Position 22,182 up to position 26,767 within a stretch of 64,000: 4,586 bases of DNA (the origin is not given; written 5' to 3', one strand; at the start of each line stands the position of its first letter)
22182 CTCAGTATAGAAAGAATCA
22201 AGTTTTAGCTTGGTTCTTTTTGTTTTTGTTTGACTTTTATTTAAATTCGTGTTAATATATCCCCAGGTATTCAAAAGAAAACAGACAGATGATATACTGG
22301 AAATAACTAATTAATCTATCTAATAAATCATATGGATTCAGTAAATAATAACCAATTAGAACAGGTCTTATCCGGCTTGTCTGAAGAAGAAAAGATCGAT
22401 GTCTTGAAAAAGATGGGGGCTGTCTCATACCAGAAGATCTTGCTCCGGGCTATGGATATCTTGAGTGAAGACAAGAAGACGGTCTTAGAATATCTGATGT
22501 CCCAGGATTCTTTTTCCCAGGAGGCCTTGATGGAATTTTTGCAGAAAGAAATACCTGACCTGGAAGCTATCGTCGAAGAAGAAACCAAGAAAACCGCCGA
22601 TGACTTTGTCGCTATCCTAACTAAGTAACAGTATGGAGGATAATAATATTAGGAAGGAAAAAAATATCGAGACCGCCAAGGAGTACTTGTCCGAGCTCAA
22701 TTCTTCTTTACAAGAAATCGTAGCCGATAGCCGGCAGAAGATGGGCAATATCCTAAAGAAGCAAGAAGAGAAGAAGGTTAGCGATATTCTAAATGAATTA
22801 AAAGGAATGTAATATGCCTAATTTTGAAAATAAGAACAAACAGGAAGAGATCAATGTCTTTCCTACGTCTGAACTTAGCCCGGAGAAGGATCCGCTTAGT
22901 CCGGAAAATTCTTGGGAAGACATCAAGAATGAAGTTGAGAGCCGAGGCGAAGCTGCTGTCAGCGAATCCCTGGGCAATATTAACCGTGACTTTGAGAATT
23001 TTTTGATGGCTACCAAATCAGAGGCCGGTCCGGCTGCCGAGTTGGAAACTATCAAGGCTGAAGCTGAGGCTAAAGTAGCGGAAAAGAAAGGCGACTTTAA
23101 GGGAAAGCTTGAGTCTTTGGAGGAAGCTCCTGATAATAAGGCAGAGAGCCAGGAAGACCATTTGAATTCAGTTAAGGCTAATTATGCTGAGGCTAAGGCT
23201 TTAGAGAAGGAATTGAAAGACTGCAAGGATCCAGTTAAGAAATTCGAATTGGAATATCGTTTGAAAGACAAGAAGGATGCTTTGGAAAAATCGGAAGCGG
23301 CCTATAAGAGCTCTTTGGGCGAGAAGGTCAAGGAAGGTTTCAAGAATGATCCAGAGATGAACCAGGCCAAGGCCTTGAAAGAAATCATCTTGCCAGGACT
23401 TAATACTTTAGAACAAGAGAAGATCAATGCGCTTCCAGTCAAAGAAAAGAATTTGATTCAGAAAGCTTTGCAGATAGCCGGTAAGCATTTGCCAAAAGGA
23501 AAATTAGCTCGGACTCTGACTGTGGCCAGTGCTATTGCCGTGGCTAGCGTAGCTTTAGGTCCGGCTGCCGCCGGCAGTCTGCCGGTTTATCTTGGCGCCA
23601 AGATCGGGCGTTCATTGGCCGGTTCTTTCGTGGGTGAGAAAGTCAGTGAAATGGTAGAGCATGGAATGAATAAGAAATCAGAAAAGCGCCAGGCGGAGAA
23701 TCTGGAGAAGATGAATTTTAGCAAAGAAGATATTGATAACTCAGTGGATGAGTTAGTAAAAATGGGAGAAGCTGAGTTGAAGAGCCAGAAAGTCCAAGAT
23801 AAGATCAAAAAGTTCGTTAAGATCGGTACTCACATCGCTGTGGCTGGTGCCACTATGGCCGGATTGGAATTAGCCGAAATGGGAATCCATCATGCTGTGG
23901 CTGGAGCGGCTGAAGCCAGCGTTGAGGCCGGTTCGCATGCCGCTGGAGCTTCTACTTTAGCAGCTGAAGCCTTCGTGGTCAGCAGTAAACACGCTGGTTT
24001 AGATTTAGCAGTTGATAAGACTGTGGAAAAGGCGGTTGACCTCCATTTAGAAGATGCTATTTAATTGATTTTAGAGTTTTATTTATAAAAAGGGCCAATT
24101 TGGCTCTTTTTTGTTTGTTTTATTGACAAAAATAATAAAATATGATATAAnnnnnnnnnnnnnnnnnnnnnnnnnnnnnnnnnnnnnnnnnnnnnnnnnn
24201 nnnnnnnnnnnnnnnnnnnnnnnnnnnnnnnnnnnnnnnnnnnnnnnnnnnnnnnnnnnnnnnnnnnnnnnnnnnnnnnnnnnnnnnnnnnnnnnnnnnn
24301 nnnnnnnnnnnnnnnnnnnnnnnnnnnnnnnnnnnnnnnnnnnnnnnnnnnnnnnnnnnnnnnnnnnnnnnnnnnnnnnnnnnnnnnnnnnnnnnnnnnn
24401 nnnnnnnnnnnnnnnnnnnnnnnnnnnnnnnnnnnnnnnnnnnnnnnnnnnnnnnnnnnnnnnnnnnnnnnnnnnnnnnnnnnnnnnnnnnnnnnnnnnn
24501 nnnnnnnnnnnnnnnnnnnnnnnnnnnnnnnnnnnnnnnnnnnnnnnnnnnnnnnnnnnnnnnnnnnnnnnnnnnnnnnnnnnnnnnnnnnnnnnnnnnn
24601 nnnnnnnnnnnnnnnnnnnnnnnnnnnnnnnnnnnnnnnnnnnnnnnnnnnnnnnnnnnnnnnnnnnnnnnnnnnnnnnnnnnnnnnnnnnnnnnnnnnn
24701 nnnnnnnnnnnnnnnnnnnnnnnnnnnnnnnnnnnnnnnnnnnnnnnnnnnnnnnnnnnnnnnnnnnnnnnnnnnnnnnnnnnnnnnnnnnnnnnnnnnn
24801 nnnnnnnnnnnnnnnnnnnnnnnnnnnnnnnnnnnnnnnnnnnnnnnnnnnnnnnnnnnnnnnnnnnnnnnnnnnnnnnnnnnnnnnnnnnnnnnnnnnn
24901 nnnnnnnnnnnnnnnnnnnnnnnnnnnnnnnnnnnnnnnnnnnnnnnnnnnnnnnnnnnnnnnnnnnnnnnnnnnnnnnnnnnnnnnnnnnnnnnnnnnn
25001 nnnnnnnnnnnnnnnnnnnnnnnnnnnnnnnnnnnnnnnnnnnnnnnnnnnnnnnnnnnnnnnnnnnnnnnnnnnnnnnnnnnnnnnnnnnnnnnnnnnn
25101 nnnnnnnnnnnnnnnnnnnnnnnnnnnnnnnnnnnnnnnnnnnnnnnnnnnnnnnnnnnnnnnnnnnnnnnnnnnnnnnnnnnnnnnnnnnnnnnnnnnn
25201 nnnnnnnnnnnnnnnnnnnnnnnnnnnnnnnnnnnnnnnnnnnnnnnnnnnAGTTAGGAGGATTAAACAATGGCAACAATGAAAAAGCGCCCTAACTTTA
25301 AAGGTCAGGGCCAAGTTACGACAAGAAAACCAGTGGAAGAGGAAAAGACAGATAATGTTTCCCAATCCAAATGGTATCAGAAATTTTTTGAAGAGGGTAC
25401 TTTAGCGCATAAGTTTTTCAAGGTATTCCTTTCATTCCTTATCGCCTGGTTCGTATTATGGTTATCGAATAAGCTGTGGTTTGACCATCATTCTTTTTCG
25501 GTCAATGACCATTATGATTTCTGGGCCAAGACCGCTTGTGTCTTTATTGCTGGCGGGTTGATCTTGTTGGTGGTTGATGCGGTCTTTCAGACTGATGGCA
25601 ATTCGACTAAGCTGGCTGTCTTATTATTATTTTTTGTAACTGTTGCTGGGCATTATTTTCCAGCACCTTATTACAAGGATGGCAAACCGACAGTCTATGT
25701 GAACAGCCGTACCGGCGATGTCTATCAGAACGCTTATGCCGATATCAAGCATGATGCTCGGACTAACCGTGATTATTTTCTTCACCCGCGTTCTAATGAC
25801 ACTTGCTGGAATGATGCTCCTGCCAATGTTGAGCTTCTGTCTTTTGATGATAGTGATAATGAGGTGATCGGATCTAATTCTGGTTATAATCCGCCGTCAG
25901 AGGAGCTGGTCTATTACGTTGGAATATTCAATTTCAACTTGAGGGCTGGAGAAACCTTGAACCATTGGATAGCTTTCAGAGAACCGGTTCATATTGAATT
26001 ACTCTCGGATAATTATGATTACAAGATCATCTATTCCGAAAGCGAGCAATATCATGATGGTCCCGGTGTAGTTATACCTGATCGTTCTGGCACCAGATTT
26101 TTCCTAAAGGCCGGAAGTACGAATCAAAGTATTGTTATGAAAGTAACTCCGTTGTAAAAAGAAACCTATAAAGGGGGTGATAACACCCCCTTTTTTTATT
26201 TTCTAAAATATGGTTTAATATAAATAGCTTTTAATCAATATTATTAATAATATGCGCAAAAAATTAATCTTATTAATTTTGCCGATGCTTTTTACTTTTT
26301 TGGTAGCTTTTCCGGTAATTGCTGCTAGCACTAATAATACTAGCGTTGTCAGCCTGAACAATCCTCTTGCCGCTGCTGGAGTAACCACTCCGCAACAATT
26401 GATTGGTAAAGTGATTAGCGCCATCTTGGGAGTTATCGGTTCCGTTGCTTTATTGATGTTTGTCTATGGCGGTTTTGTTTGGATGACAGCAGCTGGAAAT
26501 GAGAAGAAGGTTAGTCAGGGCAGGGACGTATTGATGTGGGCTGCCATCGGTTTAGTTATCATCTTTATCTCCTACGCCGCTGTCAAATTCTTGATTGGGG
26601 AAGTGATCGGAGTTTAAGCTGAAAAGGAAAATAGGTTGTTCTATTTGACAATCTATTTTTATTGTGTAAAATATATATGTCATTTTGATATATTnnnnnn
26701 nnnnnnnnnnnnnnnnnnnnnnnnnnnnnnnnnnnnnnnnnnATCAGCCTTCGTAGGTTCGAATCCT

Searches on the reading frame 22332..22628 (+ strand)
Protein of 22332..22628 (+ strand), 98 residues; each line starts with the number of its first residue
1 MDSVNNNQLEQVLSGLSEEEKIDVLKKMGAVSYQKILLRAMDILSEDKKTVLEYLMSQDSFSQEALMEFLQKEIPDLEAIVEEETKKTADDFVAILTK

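Call 37: search_protein_families(library=phrogs, proteins=[window:22332-22628:+], max_evalue=1)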
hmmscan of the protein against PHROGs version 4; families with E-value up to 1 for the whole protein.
window:22332-22628:+ (98 aa): 6 families
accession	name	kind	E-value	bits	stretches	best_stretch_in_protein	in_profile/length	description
phrog_35287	-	unknown function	0.026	15.6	1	30-87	63-124/126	-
phrog_28264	-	unknown function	0.039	14.6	1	37-90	48-101/221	-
phrog_18136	-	unknown function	0.047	15.3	1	34-94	24-74/87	-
phrog_8864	-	unknown function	0.054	14.6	1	6-77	32-102/136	-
phrog_35116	-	unknown function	0.1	13.2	1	38-86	269-317/326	-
phrog_16993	-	unknown function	0.3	12.6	1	40-98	24-77/82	-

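Call 80: search_protein_families(library=pfam, proteins=[window:22332-22628:+], max_evalue=0.01)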
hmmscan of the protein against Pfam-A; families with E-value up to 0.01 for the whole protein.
window:22332-22628:+ (98 aa): 4 families
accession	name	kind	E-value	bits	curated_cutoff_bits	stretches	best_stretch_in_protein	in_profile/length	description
PF21329.2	CYP38_PsbQ-like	-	0.00012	22.9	27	1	8-88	19-97/117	Peptidyl-prolyl cis-trans isomerase CYP38-like, PsbQ-like domain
PF18908.5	DUF5663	-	0.00064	20.7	23.7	1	13-89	7-81/84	Protein of unknown function (DUF5663)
PF14300.12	DMP19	-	0.0022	19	25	1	19-78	38-95/112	DMP19-like protein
PF11838.14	ERAP1_C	-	0.0054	16.6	38.2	1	14-97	194-281/318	ERAP1-like C-terminal domain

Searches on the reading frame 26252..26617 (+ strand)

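Call 37: search_protein_families(library=phrogs, proteins=[window:26252-26617:+], max_evalue=1)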
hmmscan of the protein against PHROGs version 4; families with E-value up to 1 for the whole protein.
window:26252-26617:+ (121 aa): 7 families
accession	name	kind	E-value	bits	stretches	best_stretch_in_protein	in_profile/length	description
phrog_5422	-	unknown function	0.0024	19.3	1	16-115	46-142/148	-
phrog_16485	-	unknown function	0.0049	18.3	1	54-118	38-102/119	-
phrog_8826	-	unknown function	0.05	14.9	1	58-113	12-70/81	-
phrog_9877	-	unknown function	0.18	12.9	1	64-111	50-97/105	-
phrog_20459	-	unknown function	0.28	12.6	1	51-77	7-33/63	-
phrog_2609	-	lysis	0.29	12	1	5-51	13-57/145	holin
phrog_17373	-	other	0.59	10.8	1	29-72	157-200/224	peptidase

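Call 80: search_protein_families(library=pfam, proteins=[window:26252-26617:+], max_evalue=0.01)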
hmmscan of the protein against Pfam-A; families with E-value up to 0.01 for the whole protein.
window:26252-26617:+ (121 aa): 2 families
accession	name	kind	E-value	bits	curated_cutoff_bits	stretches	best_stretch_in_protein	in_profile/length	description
PF18895.5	T4SS_pilin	-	2.7e-11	43.8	26.6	1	44-106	2-63/71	Type IV secretion system pilin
PF01578.25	Cytochrom_C_asm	-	0.005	16.9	29.9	1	67-114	163-207/212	Cytochrome C assembly protein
